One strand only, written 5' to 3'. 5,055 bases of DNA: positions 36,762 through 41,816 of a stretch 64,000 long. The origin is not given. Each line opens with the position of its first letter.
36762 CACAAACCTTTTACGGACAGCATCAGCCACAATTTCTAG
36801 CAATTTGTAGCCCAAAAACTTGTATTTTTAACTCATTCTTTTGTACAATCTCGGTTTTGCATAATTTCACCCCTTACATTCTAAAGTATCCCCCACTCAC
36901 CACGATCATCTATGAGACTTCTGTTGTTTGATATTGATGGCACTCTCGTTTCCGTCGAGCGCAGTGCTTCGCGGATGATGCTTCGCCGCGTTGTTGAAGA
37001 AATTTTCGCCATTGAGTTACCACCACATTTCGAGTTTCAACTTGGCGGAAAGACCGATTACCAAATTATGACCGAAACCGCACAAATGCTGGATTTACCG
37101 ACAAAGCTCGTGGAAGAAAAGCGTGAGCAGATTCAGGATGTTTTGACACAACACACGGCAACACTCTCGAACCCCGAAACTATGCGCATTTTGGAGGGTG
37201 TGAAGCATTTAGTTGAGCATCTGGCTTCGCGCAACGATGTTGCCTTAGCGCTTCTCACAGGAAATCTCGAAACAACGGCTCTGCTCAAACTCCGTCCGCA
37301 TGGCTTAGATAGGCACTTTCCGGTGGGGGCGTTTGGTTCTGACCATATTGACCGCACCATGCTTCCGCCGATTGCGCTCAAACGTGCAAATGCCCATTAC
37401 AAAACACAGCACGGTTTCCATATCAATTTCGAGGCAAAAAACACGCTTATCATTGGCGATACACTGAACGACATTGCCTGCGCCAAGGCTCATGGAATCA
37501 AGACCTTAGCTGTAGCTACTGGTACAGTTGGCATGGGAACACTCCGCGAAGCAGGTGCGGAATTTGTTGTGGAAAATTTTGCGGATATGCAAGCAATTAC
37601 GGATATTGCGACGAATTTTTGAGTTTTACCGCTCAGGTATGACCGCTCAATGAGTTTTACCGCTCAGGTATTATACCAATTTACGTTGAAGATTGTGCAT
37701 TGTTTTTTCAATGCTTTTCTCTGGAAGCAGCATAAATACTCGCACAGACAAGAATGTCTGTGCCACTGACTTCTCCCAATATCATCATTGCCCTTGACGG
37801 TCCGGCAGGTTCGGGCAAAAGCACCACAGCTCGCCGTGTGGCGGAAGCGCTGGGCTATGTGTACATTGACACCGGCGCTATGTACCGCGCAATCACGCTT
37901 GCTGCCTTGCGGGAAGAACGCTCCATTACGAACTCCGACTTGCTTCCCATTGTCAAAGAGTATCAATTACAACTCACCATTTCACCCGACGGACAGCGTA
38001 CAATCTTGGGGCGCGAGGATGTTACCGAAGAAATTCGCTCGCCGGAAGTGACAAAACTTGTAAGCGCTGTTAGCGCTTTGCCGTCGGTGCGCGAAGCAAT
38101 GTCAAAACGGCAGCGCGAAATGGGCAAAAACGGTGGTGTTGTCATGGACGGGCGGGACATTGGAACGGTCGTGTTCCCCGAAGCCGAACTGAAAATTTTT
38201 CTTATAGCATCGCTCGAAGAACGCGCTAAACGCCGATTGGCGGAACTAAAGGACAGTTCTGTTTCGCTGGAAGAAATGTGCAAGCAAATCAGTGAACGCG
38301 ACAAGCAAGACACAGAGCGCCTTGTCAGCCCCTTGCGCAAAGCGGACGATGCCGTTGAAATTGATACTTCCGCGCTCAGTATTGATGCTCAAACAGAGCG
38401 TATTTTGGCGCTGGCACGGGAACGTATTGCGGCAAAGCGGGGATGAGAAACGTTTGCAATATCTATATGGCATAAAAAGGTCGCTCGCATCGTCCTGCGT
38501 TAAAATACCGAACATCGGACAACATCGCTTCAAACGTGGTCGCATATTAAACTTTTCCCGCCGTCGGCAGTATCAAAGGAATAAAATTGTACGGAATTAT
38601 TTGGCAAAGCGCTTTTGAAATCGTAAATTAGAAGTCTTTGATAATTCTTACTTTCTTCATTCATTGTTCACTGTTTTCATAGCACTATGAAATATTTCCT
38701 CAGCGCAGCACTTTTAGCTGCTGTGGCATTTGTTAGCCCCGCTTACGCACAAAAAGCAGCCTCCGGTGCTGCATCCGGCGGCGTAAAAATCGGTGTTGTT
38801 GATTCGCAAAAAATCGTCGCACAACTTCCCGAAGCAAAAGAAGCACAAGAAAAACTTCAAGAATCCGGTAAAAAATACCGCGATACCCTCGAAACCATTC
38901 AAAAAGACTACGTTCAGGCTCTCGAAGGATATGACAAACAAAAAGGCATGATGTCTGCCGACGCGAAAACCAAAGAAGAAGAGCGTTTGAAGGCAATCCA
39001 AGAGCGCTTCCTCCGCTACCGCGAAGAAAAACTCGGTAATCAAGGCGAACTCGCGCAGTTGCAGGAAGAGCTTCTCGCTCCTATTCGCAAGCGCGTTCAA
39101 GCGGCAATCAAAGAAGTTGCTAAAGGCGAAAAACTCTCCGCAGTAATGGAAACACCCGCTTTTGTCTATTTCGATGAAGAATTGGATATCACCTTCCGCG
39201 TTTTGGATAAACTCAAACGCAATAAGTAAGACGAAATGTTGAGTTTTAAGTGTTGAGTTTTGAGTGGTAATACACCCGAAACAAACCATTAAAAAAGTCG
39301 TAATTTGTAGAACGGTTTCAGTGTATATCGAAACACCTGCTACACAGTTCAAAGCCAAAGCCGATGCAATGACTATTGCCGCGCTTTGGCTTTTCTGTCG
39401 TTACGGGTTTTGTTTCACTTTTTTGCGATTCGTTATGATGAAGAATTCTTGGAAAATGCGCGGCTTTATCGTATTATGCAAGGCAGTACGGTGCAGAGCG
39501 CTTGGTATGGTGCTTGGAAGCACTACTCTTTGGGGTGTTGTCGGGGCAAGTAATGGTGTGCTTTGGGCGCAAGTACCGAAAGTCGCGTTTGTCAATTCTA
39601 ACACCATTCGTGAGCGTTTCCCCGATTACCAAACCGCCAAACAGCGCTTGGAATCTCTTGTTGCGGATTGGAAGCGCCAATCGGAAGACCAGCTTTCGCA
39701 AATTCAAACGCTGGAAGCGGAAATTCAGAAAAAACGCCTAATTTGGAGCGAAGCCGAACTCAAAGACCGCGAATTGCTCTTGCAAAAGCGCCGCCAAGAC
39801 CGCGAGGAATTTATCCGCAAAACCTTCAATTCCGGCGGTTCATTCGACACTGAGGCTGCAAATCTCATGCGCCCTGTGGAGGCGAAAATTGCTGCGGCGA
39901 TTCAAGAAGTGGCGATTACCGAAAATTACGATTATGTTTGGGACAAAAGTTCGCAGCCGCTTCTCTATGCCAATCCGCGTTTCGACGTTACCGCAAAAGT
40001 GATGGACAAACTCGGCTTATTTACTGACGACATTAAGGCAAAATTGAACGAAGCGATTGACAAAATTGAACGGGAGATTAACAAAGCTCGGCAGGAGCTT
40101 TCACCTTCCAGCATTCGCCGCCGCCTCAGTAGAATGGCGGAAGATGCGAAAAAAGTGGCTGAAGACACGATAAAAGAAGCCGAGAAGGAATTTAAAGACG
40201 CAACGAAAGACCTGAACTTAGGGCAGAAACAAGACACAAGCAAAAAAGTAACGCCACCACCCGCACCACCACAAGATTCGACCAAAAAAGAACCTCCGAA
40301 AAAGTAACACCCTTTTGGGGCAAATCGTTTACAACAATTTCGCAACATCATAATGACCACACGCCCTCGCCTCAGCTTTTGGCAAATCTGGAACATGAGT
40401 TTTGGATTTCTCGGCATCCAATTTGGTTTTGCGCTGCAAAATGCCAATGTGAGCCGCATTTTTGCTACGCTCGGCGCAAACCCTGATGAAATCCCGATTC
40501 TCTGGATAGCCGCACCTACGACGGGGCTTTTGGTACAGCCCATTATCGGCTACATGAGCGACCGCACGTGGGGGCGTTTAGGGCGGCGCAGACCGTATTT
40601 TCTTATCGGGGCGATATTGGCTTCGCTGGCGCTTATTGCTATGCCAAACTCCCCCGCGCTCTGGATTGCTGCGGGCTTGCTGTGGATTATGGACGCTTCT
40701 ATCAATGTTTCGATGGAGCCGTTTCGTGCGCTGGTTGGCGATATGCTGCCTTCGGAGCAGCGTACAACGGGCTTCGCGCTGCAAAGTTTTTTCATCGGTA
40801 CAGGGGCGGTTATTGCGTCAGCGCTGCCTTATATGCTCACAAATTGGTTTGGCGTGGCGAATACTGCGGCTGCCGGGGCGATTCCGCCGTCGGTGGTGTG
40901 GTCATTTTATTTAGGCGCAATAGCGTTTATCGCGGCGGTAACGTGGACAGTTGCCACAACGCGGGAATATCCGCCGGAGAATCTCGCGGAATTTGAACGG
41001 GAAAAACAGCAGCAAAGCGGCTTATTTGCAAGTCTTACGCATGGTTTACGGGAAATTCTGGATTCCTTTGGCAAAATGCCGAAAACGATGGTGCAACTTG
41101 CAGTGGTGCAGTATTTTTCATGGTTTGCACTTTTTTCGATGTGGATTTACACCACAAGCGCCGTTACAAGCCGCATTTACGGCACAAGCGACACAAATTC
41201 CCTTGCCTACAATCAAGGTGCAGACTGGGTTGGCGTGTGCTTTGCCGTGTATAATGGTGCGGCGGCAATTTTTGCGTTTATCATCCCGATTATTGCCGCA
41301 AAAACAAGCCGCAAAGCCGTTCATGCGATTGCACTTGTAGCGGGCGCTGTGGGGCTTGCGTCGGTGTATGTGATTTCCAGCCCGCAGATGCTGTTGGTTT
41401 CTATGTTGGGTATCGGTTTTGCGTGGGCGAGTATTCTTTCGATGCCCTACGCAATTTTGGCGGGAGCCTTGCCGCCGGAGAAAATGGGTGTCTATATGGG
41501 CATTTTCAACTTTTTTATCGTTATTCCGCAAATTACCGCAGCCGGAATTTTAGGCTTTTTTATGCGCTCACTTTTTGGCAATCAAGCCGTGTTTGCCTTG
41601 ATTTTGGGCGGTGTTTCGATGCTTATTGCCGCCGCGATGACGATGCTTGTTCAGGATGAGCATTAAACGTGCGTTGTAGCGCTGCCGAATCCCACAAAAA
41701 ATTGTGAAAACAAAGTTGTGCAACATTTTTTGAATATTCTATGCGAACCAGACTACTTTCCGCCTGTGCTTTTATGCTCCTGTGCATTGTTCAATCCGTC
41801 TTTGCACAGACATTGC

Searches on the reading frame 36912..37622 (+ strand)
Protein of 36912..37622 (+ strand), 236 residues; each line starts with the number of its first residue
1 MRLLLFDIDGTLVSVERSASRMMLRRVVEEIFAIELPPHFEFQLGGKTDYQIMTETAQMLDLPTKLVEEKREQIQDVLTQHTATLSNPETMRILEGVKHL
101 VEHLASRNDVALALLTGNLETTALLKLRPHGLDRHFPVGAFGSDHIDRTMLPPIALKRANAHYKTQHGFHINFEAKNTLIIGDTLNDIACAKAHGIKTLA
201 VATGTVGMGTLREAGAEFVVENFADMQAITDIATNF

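Call 104: search_protein_families(library=pfam, proteins=[window:36912-37622:+], max_evalue=0.00001)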
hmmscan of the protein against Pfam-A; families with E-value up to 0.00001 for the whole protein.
window:36912-37622:+ (236 aa): 3 families
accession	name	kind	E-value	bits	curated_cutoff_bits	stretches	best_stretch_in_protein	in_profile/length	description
PF13419.12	HAD_2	-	8.6e-14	52.5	23.8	1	4-201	1-178/178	Haloacid dehalogenase-like hydrolase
PF00702.32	Hydrolase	-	9.7e-13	49.4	26.4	1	1-195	1-191/191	haloacid dehalogenase-like hydrolase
PF13242.12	Hydrolase_like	-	3.1e-10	40.3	22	1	157-225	11-74/75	HAD-hyrolase-like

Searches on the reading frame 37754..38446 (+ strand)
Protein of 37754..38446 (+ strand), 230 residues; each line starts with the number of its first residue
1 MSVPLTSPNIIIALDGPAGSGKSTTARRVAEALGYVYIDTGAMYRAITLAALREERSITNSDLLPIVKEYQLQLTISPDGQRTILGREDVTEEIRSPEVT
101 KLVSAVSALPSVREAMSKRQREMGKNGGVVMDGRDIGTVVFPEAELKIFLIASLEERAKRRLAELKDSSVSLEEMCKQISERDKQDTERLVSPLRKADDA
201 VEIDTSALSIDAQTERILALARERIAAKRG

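Call 104: search_protein_families(library=pfam, proteins=[window:37754-38446:+], max_evalue=0.00001)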
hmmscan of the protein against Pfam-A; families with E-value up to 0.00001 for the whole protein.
window:37754-38446:+ (230 aa): 5 families
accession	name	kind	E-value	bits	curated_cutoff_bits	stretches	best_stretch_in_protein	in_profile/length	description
PF02224.24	Cytidylate_kin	-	7.6e-73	245.1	26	1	12-222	1-210/211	Cytidylate kinase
PF13189.12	Cytidylate_kin2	-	9.6e-12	45.9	28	1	11-188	1-152/176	Cytidylate kinase-like family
PF13238.12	AAA_18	-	6.7e-08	33.5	29.4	1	12-163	1-110/128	AAA domain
PF13207.12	AAA_17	-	3.8e-07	30.9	27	0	16-48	2-34/136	AAA domain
PF13671.12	AAA_33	-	1.3e-06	29.2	27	0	12-53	2-40/143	AAA domain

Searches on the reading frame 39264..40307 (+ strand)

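Call 104: search_protein_families(library=pfam, proteins=[window:39264-40307:+], max_evalue=0.00001)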
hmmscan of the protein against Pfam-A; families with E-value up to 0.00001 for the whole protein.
window:39264-40307:+ (347 aa): 1 family
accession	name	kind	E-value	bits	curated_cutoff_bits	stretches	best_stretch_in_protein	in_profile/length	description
PF03938.19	OmpH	-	1.1e-25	90.9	32.4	1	106-250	1-141/141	Outer membrane protein (OmpH-like)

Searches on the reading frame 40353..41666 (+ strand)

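Call 105: search_protein_families(library=pfam, proteins=[window:40353-41666:+], max_evalue=0.00001)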
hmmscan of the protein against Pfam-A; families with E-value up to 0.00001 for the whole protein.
window:40353-41666:+ (437 aa): 2 families
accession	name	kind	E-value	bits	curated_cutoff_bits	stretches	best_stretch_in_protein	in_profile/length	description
PF07690.21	MFS_1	-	3.9e-24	85.7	33.4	2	16-279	2-235/347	Major Facilitator Superfamily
PF13347.12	MFS_2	-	1.7e-08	33.9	27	1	59-371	47-341/427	MFS/sugar transport protein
